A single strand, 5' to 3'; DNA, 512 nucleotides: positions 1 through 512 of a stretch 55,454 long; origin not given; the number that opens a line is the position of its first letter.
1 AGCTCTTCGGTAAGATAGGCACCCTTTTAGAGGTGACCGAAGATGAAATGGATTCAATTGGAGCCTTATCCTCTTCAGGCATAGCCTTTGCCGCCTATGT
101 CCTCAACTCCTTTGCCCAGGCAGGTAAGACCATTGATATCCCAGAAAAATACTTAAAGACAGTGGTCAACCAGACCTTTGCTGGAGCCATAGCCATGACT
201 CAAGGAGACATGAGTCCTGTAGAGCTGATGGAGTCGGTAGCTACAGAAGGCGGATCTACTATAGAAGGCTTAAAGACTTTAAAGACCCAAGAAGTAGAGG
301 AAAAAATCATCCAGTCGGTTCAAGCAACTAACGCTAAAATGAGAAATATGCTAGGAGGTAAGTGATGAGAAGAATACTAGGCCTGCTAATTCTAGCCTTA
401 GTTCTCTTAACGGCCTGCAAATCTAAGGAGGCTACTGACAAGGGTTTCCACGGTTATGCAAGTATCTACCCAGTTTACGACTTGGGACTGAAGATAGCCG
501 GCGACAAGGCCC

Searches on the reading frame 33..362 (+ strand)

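Call 39: search_protein_families(library=padloc, alignment_id=A3, max_evalue=0.00001)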
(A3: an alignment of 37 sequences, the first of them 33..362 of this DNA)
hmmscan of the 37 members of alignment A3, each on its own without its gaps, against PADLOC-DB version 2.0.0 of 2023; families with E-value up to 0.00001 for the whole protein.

A. member 1, window:33-362:+ (110 aa): 0 families

B. families by the number of members that match (of 37 scanned): 10 families
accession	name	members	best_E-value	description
PDLC04135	mad3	4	4.3e-31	mads_3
PDLC04140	mad8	3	4.9e-16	mads_8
PDLC02914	ATPase-Toprim_I-B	1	3.7e-10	-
PDLC02980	AriA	1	9.6e-10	-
PDLC04164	AriA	1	8.5e-08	-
PDLC02335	AbiLi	1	9e-07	AbiLi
PDLC03878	NsnB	1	1e-06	-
PDLC04647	PDC-M43B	1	2.4e-06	-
PDLC03859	LmuB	1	3.1e-06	-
PDLC03865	LmuB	1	9.7e-06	-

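Call 40: search_protein_families(library=pfam, alignment_id=A3, max_evalue=0.00001)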
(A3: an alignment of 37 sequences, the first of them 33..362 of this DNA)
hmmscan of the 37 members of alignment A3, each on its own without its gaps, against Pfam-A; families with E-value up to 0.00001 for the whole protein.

A. member 1, window:33-362:+ (110 aa): 1 family
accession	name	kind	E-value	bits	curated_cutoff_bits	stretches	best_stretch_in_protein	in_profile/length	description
PF14748.11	P5CR_dimer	-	7.9e-24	84.4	25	1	3-106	1-105/105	Pyrroline-5-carboxylate reductase dimerisation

B. families by the number of members that match (of 37 scanned): 48 families (the first 25 are shown)
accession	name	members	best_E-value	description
PF00005.33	ABC_tran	4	1.9e-33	ABC transporter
PF00664.28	ABC_membrane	2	3.2e-44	ABC transporter transmembrane region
PF01548.23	DEDD_Tnp_IS110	2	1.6e-20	Transposase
PF02463.25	SMC_N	2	5.7e-08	RecF/RecN/SMC N terminal domain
PF01297.22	ZnuA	1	2.6e-82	Zinc-uptake complex component A periplasmic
PF02424.20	ApbE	1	6.3e-66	ApbE family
PF13561.12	adh_short_C2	1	4.8e-64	Enoyl-(Acyl carrier protein) reductase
PF00950.22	ABC-3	1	8.2e-59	ABC 3 transport family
PF00106.31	adh_short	1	2.3e-58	short chain dehydrogenase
PF01571.26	GCV_T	1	1.4e-54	Aminomethyltransferase folate-binding domain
PF04474.17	DUF554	1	1.4e-53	Protein of unknown function (DUF554)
PF00582.32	Usp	1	1.1e-52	Universal stress protein family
PF01212.27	Beta_elim_lyase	1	1e-47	Beta-eliminating lyase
PF07690.21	MFS_1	1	1.8e-38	Major Facilitator Superfamily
PF19842.5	YqeC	1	3.1e-36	YqeC protein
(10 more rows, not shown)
